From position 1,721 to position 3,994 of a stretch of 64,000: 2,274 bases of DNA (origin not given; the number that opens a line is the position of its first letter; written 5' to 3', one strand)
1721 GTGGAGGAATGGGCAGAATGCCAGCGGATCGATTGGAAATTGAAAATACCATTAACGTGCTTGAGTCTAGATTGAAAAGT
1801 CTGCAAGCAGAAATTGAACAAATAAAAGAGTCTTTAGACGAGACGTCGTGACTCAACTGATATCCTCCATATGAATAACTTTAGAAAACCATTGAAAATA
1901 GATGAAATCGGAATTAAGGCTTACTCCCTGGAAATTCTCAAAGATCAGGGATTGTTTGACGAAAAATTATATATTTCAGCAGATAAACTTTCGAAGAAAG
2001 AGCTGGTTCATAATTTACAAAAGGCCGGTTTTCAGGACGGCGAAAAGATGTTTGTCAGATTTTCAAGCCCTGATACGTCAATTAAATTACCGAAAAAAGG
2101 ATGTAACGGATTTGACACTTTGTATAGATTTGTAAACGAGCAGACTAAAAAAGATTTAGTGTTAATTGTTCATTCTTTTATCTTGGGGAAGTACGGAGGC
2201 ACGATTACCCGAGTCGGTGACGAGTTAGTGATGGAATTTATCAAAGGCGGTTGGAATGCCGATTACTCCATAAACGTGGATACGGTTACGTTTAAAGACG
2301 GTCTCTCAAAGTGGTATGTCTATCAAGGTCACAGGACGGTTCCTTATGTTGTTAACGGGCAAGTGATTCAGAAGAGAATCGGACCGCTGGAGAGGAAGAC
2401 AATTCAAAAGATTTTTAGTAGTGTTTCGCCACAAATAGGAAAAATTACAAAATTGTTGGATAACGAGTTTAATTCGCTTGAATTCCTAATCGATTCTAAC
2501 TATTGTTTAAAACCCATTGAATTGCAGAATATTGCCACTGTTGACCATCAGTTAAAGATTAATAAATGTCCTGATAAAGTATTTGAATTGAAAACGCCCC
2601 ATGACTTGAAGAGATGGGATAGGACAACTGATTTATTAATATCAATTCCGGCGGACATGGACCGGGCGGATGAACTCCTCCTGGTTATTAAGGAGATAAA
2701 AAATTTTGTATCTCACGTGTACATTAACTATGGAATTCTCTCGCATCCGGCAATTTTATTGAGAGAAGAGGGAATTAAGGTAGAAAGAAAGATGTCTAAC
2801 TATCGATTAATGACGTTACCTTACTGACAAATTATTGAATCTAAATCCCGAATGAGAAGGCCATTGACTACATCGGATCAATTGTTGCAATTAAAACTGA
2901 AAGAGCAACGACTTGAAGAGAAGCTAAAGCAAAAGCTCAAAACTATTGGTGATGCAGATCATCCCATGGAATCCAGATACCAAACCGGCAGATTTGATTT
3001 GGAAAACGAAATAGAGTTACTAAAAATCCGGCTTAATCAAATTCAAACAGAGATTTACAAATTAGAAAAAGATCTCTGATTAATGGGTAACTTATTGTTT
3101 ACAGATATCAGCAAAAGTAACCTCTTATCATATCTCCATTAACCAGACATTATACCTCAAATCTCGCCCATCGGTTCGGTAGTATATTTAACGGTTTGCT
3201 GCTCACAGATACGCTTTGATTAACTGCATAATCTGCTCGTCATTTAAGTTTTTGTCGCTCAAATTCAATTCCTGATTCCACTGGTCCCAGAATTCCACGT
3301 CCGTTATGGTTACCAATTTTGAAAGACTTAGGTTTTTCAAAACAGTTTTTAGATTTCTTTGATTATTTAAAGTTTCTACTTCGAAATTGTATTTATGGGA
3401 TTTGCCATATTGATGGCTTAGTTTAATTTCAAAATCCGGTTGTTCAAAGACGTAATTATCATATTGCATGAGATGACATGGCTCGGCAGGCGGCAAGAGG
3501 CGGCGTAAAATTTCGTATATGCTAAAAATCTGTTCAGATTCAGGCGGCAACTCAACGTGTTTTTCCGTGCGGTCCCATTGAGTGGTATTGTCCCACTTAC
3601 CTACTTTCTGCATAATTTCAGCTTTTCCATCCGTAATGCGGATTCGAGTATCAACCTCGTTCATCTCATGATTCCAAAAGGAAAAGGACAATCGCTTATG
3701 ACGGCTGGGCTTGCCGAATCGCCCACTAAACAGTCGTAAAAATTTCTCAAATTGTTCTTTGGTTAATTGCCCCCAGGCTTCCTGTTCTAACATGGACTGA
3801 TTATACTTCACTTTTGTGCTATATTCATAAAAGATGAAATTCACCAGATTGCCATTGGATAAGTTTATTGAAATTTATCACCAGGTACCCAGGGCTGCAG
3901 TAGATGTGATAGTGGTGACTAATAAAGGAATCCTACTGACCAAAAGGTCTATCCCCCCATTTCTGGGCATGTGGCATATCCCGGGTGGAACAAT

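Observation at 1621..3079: Two paralogous 75-aa coiled-coil proteins bracket a PPDK_N/ATP-grasp-like protein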

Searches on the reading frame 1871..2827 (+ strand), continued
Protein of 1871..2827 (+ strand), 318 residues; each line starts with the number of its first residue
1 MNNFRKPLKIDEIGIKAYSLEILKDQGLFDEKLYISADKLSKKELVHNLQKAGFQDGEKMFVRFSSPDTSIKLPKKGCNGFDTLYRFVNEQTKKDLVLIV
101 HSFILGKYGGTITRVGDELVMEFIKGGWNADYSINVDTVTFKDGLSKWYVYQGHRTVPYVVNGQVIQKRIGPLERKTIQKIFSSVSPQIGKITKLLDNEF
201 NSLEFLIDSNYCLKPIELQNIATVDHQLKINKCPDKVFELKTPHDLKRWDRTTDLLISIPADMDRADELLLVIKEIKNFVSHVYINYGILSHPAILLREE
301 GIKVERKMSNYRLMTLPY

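Call 51: search_protein_representatives(alignment_id=A1)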
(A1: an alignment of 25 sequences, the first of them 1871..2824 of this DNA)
Query: 25 sequences, 312 profile positions. Proteins with E-value up to 0.001 (for the whole library): 183; up to 1e-10: 146; up to 1e-30: 21. The best 150 are listed.
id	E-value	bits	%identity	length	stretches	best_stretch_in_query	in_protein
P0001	4.0e-138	476.3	-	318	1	4-312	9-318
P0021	1.2e-112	392.6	-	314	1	2-306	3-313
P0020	1.7e-104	365.9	-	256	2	3-191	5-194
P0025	7.1e-95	334.3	-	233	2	174-311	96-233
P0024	7.4e-86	304.6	-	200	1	114-312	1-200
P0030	1.6e-57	211.5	-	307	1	6-298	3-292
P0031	1.7e-52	195.0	-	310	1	10-312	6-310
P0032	7.4e-51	189.7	-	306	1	6-298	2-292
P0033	2.8e-49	184.5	-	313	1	6-307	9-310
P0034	3.3e-48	181.0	-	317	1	4-305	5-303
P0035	1.6e-38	149.1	-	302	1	8-298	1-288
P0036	1.5e-36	142.7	-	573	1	8-306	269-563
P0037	1.7e-36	142.5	-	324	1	3-306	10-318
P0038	3.0e-34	135.1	-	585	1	7-299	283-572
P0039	1.6e-33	132.7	-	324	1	7-298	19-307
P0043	1.5e-31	126.3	-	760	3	6-299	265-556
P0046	1.2e-30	123.3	-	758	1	9-298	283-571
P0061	4.6e-26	108.2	-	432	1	41-305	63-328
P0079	1.0e-23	100.5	-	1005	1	6-297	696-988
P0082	5.0e-23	98.3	-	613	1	6-297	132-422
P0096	4.9e-21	91.7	-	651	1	47-308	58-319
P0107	6.3e-20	88.1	-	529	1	7-297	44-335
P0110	1.4e-19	86.9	-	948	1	55-299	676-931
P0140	6.3e-15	71.6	-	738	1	53-308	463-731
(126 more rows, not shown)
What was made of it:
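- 1871..2827 (+): 318-aa stand-alone dikinase-like protein: a divergent PPDK_N-type ATP-grasp domain followed by a short phosphohistidine-carrier-like domain. 183 family representatives at E<=1e-3 (call 51).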

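Call 52: search_protein_families(library=pfam, proteins=[P0036, P0043, P0046, P0079, P0096, P0082, P0110, P0140, P0107, P0061], max_evalue=0.01)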
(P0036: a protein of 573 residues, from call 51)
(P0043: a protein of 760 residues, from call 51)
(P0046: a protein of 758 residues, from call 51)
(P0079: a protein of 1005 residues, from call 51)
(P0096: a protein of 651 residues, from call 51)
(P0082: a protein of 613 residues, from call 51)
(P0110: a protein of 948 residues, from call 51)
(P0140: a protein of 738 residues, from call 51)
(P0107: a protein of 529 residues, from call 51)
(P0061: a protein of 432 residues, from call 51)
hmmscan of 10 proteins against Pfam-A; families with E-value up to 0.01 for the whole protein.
P0036 (573 aa): 1 family
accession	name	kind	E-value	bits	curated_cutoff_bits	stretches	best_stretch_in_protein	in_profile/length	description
PF01326.24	PPDK_N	-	1.2e-28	100.8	27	1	56-268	85-321/328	Pyruvate phosphate dikinase, AMP/ATP-binding domain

P0043 (760 aa): 1 family
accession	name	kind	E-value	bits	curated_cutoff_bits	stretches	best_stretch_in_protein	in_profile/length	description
PF01326.24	PPDK_N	-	3.2e-14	53.4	27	1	45-159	71-189/328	Pyruvate phosphate dikinase, AMP/ATP-binding domain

P0046 (758 aa): 1 family
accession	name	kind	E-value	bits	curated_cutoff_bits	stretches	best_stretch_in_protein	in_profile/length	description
PF01326.24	PPDK_N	-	3.9e-18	66.3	27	1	72-171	84-186/328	Pyruvate phosphate dikinase, AMP/ATP-binding domain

P0079 (1005 aa): 2 families
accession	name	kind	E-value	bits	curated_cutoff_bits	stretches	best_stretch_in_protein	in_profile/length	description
PF01326.24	PPDK_N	-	4.6e-23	82.4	27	1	455-667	82-313/328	Pyruvate phosphate dikinase, AMP/ATP-binding domain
PF00149.33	Metallophos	-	7.2e-12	46.6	21.5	1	12-258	4-189/191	Calcineurin-like phosphoesterase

P0096 (651 aa): 1 family
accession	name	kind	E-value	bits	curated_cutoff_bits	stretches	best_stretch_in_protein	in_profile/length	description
PF01326.24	PPDK_N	-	1.1e-54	186.4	27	2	417-638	74-313/328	Pyruvate phosphate dikinase, AMP/ATP-binding domain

P0082 (613 aa): 0 families

P0110 (948 aa): 2 families
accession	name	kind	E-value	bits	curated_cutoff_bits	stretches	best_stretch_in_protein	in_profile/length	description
PF01326.24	PPDK_N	-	2.9e-18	66.7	27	1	393-512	89-208/328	Pyruvate phosphate dikinase, AMP/ATP-binding domain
PF13289.12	SIR2_2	-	6.6e-07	30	24.5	1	159-264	2-102/141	SIR2-like domain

P0140 (738 aa): 1 family
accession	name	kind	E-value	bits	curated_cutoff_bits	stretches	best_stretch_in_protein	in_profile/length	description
PF01326.24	PPDK_N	-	1.1e-12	48.3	27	1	179-282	79-188/328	Pyruvate phosphate dikinase, AMP/ATP-binding domain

P0107 (529 aa): 0 families

P0061 (432 aa): 1 family
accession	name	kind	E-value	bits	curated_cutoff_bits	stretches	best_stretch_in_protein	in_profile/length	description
PF01326.24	PPDK_N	-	7.9e-07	29.1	27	1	391-428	3-41/328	Pyruvate phosphate dikinase, AMP/ATP-binding domain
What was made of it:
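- On PEP-utilising / dikinase superfamily (PPDK, PEP synthase, RPH): Indirect support: fused relatives carry PPDK_N and no other His domain (call 52).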

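Call 54: search_protein_families(library=padloc, proteins=[window:1871-2824:+, P0110, P0079, P0036, P0043, P0096], max_evalue=0.01)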
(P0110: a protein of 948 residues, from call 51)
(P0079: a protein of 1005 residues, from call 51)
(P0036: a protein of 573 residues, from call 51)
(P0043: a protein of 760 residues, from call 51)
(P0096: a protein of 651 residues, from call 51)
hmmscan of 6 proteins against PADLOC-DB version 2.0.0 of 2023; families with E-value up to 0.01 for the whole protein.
window:1871-2824:+ (318 aa): 0 families

P0110 (948 aa): 5 families
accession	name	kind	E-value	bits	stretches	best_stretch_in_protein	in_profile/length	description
PDLC05061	PDC-S65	-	7.5e-07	26.8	1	159-208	141-189/592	-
PDLC05060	PDC-S65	-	2.3e-05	21.5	1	123-208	17-97/503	-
PDLC02419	Aga_SIR2-PNTD1-PNTD2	-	0.0003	17.7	1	139-256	105-214/558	Class I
PDLC02420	Aga_SIR2-PNTD1-PNTD2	-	0.0053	13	1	159-282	134-253/1010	Class I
PDLC02401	Aga_SIR2-PNTD1-PNTD2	-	0.0092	12.8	0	141-255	80-186/524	Class I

P0079 (1005 aa): 2 families
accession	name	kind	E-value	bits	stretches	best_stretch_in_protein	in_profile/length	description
PDLC00736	Effector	-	4.2e-23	80.1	1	8-320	2-293/561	Endonuclease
PDLC05051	PDC-S60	-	5.7e-22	75.7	1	12-263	4-245/1027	-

P0036 (573 aa): 0 families

P0043 (760 aa): 0 families

P0096 (651 aa): 0 families

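Call 70: search_protein_families(library=phrogs, proteins=[window:1871-2824:+], max_evalue=0.01)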
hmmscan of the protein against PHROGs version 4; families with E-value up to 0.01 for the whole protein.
window:1871-2824:+ (318 aa): 0 families

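Call 75: find_encoding_contigs(protein=P0036, flank=4000, max_places=3)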
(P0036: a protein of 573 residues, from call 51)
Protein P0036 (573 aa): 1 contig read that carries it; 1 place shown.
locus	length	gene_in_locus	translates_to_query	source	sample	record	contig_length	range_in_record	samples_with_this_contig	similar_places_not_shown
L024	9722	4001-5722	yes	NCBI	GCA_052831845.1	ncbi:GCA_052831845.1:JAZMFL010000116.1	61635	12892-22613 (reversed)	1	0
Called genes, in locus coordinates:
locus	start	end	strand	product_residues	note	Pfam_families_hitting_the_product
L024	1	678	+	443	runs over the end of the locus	PF11969:DcpS_C, PF01230:HIT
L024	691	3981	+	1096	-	PF00149:Metallophos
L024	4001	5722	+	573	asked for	PF01326:PPDK_N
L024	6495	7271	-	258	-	-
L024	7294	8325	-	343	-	PF19554:DUF6077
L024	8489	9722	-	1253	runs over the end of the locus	-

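Call 77: find_encoding_contigs(protein=P0022, flank=3000, max_places=2)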
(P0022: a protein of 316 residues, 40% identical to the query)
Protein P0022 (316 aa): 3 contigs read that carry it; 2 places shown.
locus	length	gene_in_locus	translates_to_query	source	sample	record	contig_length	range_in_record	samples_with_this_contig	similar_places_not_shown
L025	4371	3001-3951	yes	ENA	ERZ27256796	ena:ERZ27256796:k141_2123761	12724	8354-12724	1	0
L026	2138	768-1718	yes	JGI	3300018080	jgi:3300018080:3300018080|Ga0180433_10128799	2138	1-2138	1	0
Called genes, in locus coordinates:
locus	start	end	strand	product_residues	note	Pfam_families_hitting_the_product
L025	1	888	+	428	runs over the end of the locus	PF02308:MgtC, PF13194:DUF4010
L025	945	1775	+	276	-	-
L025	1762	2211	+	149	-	PF01272:GreA_GreB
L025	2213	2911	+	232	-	PF14947:HTH_45 (faint), PF00293:NUDIX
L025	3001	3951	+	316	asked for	-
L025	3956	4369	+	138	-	?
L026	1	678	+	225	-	?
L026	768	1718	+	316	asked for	-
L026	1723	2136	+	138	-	?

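Call 78: find_encoding_contigs(protein=P0013, flank=3000, max_places=2)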
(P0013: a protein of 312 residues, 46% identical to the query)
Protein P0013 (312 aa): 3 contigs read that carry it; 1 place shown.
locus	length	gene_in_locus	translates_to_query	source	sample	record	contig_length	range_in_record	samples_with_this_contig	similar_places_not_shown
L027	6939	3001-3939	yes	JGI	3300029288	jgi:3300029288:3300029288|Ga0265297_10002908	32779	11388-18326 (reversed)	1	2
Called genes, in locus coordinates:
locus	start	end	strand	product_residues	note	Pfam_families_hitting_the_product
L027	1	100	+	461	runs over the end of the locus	PF02874:ATP-synt_ab_N, PF00006:ATP-synt_ab, PF22919:ATP-synt_VA_C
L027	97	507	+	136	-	PF02823:ATP-synt_DE_N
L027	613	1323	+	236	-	PF00535:Glycos_transf_2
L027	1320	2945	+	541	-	PF13231:PMT_2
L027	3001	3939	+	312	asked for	-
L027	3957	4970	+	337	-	PF02811:PHP (weak)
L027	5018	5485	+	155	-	PF00293:NUDIX, PF14815:NUDIX_4 (weak)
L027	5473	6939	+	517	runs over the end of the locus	PF13231:PMT_2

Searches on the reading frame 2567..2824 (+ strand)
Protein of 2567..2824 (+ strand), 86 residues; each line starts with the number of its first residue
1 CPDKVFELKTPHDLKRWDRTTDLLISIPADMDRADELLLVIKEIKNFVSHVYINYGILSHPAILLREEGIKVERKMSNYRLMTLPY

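Call 38: search_protein_families(library=pfam, proteins=[window:2567-2824:+], max_evalue=10)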
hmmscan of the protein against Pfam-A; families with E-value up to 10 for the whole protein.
window:2567-2824:+ (86 aa): 0 families

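Call 43: predict_structure(alignment_id=A4)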
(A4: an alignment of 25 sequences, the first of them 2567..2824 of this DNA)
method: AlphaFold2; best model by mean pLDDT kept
length: 86 residues; sequences in the alignment: 25
mean_pLDDT: 80.2   pTM: 0.64
mean pLDDT of the five models: 80.2, 77.4, 75.2, 74.2, 73.4
residues with pLDDT >= 90: 6; 70-90: 66; 50-70: 6; < 50: 8
segments of 3 or more residues with pLDDT < 50: 79-84
pLDDT, mean of each block of 10 residues (from residue 1): 74 85 85 84 89 84 90 70 47
secondary structure, 60 per line:
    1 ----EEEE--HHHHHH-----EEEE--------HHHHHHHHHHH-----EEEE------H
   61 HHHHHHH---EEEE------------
elements in order: E5-8 H11-16 E22-25 H34-44 E50-53 H60-67 E71-74

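Call 45: fold_search(model_id=the predicted structure, library=pdb)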
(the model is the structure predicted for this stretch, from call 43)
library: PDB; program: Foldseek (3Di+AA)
matches with E <= 10: 315; with E <= 0.001: 0
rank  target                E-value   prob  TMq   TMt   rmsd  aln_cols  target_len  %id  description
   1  4pg7_A                6.6e-01  0.15  0.36  0.12   7.5        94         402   16  Crystal structure of S. aureus Homoserine Dehydrogenase at pH7.5 (released 2015-05-06)
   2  4pg7_B                7.0e-01  0.23  0.40  0.13   4.6        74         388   16  Crystal structure of S. aureus Homoserine Dehydrogenase at pH7.5 (released 2015-05-06)
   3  6ks8_B                7.0e-01  0.15  0.29  0.07   7.0        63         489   21  TRiC at 0.1 mM ADP-AlFx, Conformation 4, 0.1-C4 (released 2019-09-18)
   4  4pg6_A                8.0e-01  0.13  0.36  0.12   7.4        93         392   18  Crystal structure of S. aureus Homoserine Dehydrogenase at pH7.0 (released 2015-05-13)
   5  4n2y_B                1.4e+00  0.16  0.40  0.22   5.0        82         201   15  Crystal structure of orotidine 5'-monophosphate decarboxylase from Archaeoglobus fulgidus (released 2013-10-30)
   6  9rwp_A                1.4e+00  0.13  0.42  0.10   9.1        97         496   12  Ancestral Group II Chaperonin (ACII) Double-Ring in Closed Conformation (released 2025-12-10)
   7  9noc_q                1.4e+00  0.12  0.34  0.08   8.8        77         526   16  CCT G beta 5 S123L complex state 3 (released 2026-04-01)
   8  8k7m_A                1.5e+00  0.30  0.50  0.23   3.9        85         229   25  De novo design protein -T01 (released 2024-07-31)
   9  8gk8_C                1.5e+00  0.13  0.37  0.05   5.5        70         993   16  R21A Staphylococcus aureus pyruvate carboxylase (released 2023-08-30)
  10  3tha_B                1.6e+00  0.15  0.42  0.20   4.9        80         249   15  Tryptophan synthase subunit alpha from Campylobacter jejuni. (released 2011-08-31)
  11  2scu_B                1.6e+00  0.14  0.42  0.13   4.8        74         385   18  A detailed description of the structure of Succinyl-COA synthetase from Escherichia coli (released 1999-08-02)
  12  4pg4_B                1.6e+00  0.12  0.38  0.12   4.7        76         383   16  Crystal structure of S. aureus Homoserine Dehydrogenase at pH6.0 (released 2015-05-06)
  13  2czd_B                1.9e+00  0.12  0.34  0.17   4.5        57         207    9  Crystal structure of orotidine 5'-phosphate decarboxylase from Pyrococcus horikoshii OT3 at 1.6 A resolution (released 2006-01-13)
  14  3g8q_A                2.2e+00  0.18  0.32  0.11   3.3        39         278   20  A cytidine deaminase edits C-to-U in transfer RNAs in archaea (released 2009-05-26)
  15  1y9j_MODEL_1_A        2.2e+00  0.15  0.42  0.28   3.9        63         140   10  Solution structure of the rat Sly1 N-terminal domain (released 2005-02-15)
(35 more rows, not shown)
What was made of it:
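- Tried and rejected: A Foldseek search with the isolated C-terminal domain model had a best E of 0.66 (call 45).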

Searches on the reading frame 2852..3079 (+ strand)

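Call 4: search_protein_families(library=pfam, proteins=[window:2852-3079:+], max_evalue=1)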
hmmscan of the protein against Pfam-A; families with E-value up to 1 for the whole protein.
window:2852-3079:+ (75 aa): 1 family
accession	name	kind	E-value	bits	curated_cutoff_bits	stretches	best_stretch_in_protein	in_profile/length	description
PF19776.5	DUF6262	-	0.69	10.6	29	1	23-74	58-106/110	Family of unknown function (DUF6262)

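Call 6: search_protein_families(library=ncbifam, proteins=[window:2852-3079:+], max_evalue=1)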
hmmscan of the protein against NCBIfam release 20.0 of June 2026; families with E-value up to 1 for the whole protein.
window:2852-3079:+ (75 aa): 0 families

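Call 54: search_protein_families(library=padloc, proteins=[window:2852-3076:+], max_evalue=0.01)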
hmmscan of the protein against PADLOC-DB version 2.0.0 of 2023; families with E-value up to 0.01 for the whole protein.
window:2852-3076:+ (75 aa): 0 families

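Call 70: search_protein_families(library=phrogs, proteins=[window:2852-3076:+], max_evalue=0.01)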
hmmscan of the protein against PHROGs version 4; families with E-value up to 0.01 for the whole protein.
window:2852-3076:+ (75 aa): 0 families

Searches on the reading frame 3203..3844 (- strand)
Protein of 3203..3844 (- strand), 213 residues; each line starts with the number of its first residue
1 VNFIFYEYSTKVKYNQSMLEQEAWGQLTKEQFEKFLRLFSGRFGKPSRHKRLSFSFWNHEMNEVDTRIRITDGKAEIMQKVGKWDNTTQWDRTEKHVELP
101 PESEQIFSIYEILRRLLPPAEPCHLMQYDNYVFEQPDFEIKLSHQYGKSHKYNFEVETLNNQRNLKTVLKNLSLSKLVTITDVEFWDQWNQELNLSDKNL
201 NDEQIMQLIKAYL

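Call 4: search_protein_families(library=pfam, proteins=[window:3203-3844:-], max_evalue=1)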
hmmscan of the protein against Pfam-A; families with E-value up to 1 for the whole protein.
window:3203-3844:- (213 aa): 2 families
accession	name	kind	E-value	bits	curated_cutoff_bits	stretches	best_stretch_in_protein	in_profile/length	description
PF22470.1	Histone_HNS_N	-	0.075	13.4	24.5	1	156-180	5-29/79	H-NS histone-like proteins, N-terminal domain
PF09548.15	Spore_III_AB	-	0.32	11.5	32.5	1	7-99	39-131/170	Stage III sporulation protein AB (spore_III_AB)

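Call 6: search_protein_families(library=ncbifam, proteins=[window:3203-3844:-], max_evalue=1)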
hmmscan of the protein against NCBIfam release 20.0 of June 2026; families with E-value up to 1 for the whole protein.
window:3203-3844:- (213 aa): 0 families

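Call 46: search_protein_families(library=pfam, proteins=[window:3203-3844:-], max_evalue=1)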
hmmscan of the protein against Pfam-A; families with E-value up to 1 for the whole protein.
window:3203-3844:- (213 aa): 2 families
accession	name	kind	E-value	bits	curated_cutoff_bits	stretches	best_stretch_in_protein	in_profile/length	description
PF22470.1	Histone_HNS_N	-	0.075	13.4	24.5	1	156-180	5-29/79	H-NS histone-like proteins, N-terminal domain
PF09548.15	Spore_III_AB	-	0.32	11.5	32.5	1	7-99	39-131/170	Stage III sporulation protein AB (spore_III_AB)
